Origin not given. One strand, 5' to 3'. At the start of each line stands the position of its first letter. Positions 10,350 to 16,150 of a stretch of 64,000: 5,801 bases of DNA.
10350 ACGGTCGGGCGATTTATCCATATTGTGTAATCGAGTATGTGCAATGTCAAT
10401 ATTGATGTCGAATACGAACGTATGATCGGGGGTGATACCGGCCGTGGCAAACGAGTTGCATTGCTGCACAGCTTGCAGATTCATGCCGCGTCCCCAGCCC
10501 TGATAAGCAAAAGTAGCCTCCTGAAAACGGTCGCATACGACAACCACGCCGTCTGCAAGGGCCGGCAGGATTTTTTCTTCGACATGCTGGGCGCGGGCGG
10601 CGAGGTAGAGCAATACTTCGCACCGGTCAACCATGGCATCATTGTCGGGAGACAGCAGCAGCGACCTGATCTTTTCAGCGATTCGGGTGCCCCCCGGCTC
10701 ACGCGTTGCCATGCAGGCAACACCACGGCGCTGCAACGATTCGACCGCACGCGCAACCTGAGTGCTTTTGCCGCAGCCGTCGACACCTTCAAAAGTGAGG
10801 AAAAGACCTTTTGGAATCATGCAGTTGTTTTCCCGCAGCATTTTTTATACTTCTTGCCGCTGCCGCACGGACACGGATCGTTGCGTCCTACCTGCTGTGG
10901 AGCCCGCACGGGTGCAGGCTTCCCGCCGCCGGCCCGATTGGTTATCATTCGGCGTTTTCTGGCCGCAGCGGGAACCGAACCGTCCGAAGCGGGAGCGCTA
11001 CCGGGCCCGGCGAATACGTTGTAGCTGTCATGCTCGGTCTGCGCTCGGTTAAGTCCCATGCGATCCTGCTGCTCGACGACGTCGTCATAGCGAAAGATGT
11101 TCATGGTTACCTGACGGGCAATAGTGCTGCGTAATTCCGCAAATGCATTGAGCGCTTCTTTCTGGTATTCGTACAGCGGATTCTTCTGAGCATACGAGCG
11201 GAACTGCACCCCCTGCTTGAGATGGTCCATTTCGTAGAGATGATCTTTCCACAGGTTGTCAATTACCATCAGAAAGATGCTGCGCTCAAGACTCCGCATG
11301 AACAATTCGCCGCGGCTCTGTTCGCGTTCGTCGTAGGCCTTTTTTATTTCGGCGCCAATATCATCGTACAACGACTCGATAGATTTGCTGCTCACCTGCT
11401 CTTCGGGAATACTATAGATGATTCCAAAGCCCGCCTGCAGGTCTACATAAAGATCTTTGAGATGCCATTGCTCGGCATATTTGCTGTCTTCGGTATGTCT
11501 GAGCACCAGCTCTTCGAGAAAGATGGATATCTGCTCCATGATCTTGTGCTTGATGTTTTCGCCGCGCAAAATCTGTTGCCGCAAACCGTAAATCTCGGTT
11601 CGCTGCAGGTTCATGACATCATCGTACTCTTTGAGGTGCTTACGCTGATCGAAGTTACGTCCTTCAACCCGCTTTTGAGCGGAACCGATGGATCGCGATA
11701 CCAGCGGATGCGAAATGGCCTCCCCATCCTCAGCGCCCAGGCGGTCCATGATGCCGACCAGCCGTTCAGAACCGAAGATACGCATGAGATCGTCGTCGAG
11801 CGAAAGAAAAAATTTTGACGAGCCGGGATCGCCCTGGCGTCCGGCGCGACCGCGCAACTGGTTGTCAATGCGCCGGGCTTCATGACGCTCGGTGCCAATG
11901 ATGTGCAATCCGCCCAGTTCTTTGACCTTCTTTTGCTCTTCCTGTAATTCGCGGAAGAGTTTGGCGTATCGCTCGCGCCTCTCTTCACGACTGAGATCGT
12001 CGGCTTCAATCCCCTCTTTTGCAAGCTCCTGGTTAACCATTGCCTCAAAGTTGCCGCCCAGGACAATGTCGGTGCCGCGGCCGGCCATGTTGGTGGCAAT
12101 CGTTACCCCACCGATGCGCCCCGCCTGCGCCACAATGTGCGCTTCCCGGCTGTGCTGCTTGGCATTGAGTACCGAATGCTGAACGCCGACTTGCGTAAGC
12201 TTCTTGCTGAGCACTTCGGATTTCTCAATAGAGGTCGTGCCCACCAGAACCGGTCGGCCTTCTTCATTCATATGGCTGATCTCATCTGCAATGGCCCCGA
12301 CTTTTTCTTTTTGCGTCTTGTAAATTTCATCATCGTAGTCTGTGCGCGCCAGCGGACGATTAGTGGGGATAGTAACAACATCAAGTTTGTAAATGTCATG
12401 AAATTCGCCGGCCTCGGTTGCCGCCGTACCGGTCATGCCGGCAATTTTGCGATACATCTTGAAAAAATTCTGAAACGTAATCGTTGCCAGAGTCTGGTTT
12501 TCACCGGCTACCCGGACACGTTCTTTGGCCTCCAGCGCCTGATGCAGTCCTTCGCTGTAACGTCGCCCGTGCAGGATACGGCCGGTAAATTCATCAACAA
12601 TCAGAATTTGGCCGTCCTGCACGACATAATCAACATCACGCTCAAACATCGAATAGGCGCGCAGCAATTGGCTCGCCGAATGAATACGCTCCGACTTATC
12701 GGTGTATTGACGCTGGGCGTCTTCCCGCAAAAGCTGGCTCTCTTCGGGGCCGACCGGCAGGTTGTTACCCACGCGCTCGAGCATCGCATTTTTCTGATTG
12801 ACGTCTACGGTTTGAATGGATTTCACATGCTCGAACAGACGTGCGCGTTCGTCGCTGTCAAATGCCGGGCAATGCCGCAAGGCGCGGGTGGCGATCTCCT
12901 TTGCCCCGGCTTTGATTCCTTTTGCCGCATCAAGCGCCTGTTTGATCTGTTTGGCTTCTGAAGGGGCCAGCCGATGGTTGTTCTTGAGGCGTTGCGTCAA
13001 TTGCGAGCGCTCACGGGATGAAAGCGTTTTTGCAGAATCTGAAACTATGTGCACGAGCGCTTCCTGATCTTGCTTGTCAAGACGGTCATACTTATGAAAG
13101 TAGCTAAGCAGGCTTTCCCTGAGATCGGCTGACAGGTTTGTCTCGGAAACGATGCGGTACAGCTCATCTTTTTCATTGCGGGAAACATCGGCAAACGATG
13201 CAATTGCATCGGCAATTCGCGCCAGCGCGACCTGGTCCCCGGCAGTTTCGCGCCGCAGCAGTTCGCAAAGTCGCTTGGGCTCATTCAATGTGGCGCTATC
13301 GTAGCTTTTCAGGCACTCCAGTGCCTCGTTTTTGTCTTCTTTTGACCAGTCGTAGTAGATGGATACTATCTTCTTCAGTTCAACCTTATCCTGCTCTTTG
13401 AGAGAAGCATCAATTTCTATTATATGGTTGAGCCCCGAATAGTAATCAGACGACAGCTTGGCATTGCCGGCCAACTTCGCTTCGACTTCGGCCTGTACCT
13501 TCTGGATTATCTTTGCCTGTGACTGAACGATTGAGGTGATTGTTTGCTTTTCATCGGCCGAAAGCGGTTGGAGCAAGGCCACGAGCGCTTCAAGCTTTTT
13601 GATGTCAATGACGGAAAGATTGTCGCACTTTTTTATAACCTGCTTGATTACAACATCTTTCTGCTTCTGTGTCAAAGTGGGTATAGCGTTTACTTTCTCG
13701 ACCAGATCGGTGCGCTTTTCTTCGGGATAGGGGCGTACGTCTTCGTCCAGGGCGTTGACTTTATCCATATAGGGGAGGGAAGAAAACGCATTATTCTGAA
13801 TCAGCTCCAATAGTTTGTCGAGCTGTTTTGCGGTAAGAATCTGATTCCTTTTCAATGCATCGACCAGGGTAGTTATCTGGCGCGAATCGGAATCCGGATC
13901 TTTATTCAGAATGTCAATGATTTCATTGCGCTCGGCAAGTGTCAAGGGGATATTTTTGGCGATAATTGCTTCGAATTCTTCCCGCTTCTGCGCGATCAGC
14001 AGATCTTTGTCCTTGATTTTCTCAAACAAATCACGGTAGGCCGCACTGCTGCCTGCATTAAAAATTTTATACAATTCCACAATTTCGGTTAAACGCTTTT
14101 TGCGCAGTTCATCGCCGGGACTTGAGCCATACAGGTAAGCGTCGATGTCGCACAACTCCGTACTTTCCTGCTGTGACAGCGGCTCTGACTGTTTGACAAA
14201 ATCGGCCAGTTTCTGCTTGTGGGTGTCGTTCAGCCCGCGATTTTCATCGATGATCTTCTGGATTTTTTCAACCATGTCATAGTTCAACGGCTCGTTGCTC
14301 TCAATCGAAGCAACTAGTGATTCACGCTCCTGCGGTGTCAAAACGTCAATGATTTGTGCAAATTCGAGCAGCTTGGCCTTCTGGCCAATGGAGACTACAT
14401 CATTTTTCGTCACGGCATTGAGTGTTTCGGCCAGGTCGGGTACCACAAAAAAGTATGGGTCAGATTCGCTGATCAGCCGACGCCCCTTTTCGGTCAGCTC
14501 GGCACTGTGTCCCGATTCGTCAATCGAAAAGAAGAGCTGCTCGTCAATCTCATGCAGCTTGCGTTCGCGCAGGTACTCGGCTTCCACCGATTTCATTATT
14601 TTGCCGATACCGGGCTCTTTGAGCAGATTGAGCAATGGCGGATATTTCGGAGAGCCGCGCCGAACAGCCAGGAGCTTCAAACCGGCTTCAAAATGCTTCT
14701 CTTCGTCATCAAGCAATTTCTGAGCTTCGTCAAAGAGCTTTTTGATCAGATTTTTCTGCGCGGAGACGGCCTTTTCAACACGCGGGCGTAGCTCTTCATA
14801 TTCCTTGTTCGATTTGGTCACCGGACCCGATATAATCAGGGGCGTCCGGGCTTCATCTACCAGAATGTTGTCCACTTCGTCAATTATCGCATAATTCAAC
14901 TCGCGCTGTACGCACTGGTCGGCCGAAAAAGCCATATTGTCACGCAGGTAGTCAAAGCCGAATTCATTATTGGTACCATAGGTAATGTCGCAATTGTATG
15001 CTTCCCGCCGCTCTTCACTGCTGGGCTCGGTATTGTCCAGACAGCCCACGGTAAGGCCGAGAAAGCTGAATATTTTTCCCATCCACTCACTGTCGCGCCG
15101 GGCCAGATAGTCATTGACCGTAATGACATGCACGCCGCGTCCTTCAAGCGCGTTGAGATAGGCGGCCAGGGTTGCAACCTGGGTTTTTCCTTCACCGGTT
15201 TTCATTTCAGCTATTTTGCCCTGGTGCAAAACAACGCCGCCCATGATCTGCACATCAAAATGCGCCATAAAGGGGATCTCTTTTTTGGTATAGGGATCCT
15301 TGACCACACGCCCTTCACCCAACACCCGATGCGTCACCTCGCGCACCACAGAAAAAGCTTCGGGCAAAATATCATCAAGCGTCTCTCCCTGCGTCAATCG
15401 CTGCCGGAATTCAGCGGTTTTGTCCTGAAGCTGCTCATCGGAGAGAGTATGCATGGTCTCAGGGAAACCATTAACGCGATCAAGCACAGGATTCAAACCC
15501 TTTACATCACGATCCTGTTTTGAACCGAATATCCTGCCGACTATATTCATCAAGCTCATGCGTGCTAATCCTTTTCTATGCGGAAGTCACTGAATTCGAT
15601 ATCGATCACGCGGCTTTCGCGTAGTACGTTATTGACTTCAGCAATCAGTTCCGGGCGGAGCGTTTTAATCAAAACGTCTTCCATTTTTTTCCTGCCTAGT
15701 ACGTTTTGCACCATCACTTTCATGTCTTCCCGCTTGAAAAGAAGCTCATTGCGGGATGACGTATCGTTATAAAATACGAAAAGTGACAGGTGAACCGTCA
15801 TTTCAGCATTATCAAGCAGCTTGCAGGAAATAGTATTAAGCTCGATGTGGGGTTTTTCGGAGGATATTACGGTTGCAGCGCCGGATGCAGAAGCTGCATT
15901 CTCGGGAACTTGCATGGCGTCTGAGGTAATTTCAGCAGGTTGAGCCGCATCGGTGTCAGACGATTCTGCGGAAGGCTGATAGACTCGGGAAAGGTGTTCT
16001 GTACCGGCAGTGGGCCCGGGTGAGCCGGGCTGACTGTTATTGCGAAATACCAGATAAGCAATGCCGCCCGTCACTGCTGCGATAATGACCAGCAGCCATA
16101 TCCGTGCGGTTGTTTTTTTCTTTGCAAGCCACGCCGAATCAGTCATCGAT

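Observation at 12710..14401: About 565-aa repeat-containing insertion inside the SecA preprotein-binding domain (SecA = 1580 aa)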

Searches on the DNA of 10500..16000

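Call 72: search_rna_families(source=window, start=10500, end=16000, threshold=evalue, max_evalue=1)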
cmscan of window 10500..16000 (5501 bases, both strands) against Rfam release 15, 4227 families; matches with E-value up to 1: 1.
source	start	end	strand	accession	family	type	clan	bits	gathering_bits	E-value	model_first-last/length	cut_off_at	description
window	12540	12640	-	RF01698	Chloroflexi-1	Gene; sRNA;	-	20.7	80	1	1-84/84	no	Chloroflexi-1 RNA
